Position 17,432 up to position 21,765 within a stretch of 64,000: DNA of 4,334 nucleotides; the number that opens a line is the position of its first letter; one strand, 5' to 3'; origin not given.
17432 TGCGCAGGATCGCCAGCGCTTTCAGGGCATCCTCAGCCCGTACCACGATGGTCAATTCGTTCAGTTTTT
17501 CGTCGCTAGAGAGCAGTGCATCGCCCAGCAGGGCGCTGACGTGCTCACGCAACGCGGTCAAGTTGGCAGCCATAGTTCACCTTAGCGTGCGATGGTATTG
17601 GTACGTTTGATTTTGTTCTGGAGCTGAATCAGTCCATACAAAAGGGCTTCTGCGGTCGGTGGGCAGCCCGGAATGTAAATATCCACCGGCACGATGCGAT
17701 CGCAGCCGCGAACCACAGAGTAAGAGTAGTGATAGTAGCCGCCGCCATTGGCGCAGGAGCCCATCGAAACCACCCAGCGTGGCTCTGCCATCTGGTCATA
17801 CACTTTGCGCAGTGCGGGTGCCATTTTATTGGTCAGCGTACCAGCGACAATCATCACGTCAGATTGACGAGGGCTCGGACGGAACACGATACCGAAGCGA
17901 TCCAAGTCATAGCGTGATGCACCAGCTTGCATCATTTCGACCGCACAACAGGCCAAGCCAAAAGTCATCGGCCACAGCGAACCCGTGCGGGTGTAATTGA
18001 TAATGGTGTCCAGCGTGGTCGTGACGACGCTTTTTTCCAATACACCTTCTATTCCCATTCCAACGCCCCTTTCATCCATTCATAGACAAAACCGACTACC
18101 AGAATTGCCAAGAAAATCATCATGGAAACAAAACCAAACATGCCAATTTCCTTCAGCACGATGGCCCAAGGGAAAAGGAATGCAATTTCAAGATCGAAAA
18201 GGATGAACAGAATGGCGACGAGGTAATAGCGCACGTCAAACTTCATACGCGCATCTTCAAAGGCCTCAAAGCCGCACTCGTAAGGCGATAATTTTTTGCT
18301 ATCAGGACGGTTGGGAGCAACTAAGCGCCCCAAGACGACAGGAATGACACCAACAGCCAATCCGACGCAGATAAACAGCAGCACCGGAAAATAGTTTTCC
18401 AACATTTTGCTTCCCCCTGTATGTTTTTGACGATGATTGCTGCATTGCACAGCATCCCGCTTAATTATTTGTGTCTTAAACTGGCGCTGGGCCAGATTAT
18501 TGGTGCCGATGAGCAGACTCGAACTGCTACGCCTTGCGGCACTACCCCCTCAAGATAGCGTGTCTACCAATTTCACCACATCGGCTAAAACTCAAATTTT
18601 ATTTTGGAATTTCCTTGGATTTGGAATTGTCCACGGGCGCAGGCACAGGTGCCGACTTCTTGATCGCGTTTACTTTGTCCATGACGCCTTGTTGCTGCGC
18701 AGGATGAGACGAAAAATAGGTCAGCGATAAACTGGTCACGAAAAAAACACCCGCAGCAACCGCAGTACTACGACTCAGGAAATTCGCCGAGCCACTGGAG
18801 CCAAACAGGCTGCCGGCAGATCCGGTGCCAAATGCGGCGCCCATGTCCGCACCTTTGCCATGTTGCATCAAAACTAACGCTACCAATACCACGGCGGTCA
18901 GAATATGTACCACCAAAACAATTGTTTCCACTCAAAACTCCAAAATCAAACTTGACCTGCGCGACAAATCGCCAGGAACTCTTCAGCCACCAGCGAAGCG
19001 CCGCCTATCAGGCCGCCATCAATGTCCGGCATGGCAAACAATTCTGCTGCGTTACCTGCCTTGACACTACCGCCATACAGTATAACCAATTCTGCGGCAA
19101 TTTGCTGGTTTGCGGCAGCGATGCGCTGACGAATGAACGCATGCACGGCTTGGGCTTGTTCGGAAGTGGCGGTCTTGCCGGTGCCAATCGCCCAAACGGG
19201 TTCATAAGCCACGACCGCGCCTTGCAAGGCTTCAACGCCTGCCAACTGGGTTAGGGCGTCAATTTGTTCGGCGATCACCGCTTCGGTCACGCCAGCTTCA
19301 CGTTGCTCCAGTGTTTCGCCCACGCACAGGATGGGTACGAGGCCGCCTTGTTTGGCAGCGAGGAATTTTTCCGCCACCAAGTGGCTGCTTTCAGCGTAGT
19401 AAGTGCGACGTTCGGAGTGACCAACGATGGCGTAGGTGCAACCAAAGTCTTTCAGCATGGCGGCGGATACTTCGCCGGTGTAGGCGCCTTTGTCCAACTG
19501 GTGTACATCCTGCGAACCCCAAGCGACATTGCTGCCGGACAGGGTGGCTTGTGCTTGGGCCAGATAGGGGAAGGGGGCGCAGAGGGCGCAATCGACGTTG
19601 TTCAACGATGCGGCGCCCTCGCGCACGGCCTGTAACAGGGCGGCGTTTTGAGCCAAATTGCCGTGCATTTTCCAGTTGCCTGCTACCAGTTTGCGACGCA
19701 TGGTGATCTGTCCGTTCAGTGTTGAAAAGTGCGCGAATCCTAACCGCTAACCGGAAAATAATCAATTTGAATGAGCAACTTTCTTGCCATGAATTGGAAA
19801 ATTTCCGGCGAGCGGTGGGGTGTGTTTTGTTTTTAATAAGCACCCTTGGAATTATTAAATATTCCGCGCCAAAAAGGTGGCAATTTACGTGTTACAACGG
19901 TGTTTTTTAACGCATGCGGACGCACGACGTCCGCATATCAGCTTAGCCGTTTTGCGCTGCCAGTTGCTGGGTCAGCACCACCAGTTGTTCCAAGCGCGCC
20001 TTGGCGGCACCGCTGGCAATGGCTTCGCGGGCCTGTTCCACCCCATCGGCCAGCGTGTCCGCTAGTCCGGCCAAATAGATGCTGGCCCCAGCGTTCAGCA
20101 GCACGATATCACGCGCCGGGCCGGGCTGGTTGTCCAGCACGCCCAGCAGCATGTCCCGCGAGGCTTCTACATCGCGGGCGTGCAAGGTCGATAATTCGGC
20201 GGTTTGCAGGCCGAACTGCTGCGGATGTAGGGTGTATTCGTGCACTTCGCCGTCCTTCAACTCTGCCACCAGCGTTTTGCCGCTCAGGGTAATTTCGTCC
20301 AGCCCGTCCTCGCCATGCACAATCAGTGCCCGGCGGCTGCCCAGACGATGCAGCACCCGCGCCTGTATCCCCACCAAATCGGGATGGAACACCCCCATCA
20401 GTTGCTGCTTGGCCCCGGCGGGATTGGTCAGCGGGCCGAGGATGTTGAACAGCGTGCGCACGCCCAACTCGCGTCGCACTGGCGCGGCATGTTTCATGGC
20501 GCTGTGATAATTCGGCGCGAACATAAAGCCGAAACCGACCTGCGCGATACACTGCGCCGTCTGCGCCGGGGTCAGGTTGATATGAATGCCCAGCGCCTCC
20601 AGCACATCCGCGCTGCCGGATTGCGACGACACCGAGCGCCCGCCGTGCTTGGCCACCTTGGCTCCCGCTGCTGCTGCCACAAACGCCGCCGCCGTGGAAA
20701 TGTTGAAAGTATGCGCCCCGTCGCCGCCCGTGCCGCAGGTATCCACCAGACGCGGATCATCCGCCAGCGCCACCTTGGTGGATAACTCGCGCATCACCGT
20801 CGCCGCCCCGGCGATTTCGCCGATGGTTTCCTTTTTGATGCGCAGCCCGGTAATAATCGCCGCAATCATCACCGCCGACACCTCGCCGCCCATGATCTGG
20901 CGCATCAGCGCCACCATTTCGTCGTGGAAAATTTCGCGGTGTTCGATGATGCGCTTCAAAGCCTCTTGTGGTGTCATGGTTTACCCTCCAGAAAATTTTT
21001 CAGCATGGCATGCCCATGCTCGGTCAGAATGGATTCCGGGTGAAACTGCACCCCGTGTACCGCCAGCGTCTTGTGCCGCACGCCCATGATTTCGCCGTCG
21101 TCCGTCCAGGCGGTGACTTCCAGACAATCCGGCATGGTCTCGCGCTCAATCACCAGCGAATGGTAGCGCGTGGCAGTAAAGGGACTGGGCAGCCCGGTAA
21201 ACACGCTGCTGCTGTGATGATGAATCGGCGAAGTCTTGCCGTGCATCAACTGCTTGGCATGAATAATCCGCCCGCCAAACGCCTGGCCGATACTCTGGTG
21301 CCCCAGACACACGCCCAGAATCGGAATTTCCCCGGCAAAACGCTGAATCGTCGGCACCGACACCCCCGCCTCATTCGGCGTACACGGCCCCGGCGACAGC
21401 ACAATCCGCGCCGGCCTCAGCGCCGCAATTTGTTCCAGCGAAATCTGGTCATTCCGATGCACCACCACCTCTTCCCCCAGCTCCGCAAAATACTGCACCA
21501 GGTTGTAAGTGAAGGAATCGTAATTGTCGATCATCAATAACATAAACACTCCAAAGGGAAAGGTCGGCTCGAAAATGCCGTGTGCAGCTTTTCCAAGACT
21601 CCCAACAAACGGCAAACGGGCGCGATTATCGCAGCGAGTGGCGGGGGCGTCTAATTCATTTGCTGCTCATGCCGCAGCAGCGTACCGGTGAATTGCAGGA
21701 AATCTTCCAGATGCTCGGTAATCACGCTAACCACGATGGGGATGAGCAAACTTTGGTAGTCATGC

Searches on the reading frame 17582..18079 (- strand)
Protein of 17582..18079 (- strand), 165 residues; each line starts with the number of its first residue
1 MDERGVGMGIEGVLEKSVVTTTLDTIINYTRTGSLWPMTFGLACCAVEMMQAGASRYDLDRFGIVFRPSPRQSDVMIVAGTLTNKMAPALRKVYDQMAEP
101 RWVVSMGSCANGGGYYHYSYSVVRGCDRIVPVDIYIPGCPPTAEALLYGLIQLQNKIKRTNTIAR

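Call 7: search_protein_families(library=pfam, proteins=[window:17582-18079:-])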
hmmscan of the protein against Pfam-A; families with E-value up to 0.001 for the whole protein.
window:17582-18079:- (165 aa): 1 family
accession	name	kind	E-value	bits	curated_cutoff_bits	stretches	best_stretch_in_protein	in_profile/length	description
PF01058.29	Oxidored_q6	-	8.7e-29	100.3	27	1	44-153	1-128/128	NADH ubiquinone oxidoreductase, 20 Kd subunit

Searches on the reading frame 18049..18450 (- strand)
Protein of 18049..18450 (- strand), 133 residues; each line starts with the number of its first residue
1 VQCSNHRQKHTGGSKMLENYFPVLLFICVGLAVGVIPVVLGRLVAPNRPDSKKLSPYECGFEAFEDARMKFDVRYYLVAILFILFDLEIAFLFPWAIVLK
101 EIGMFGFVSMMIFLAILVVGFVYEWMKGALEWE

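Call 7: search_protein_families(library=pfam, proteins=[window:18049-18450:-])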
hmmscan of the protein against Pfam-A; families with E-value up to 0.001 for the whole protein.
window:18049-18450:- (133 aa): 1 family
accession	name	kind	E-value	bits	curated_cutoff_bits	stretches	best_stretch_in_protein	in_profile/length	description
PF00507.24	Oxidored_q4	-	3.2e-41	140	23.3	1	36-132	3-99/99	NADH-ubiquinone/plastoquinone oxidoreductase, chain 3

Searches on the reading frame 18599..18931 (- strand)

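Call 7: search_protein_families(library=pfam, proteins=[window:18599-18931:-])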
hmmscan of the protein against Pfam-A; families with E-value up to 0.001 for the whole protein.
window:18599-18931:- (110 aa): 1 family
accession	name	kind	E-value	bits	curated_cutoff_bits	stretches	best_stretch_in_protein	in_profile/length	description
PF03840.19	SecG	-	4.8e-23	81.5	29.2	1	4-73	1-70/70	Preprotein translocase SecG subunit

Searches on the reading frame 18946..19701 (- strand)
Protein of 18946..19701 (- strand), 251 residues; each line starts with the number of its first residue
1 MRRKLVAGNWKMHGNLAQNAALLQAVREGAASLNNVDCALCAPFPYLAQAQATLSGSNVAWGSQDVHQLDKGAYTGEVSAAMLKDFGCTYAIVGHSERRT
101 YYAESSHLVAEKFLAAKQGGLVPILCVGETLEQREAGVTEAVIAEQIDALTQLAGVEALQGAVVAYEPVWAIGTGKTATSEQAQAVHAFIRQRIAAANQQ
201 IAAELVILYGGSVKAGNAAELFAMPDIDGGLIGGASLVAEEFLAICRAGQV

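Call 7: search_protein_families(library=pfam, proteins=[window:18946-19701:-])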
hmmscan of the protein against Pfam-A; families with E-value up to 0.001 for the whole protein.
window:18946-19701:- (251 aa): 1 family
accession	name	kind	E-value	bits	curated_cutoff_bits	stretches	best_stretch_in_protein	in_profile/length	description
PF00121.24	TIM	-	1.4e-95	319.9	20.1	1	4-248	1-244/245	Triosephosphate isomerase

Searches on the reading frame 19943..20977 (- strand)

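Call 7: search_protein_families(library=pfam, proteins=[window:19943-20977:-])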
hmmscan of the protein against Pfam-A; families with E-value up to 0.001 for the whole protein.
window:19943-20977:- (344 aa): 2 families
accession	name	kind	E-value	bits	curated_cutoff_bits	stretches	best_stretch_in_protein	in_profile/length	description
PF00591.27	Glycos_transf_3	-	4.6e-101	338.2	27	1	75-325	2-252/253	Glycosyl transferase family, a/b domain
PF02885.22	Glycos_trans_3N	-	4.2e-17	62.1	26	1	4-65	1-62/63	Glycosyl transferase family, helical bundle domain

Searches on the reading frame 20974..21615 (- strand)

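Call 7: search_protein_families(library=pfam, proteins=[window:20974-21615:-])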
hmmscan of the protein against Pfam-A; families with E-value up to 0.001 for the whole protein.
window:20974-21615:- (213 aa): 2 families
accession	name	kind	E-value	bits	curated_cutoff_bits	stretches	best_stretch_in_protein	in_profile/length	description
PF00117.34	GATase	-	2.5e-63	213.6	22.8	1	27-209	1-187/190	Glutamine amidotransferase class-I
PF07722.19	Peptidase_C26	-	1.3e-10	41.8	20.5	1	94-194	103-219/219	Peptidase C26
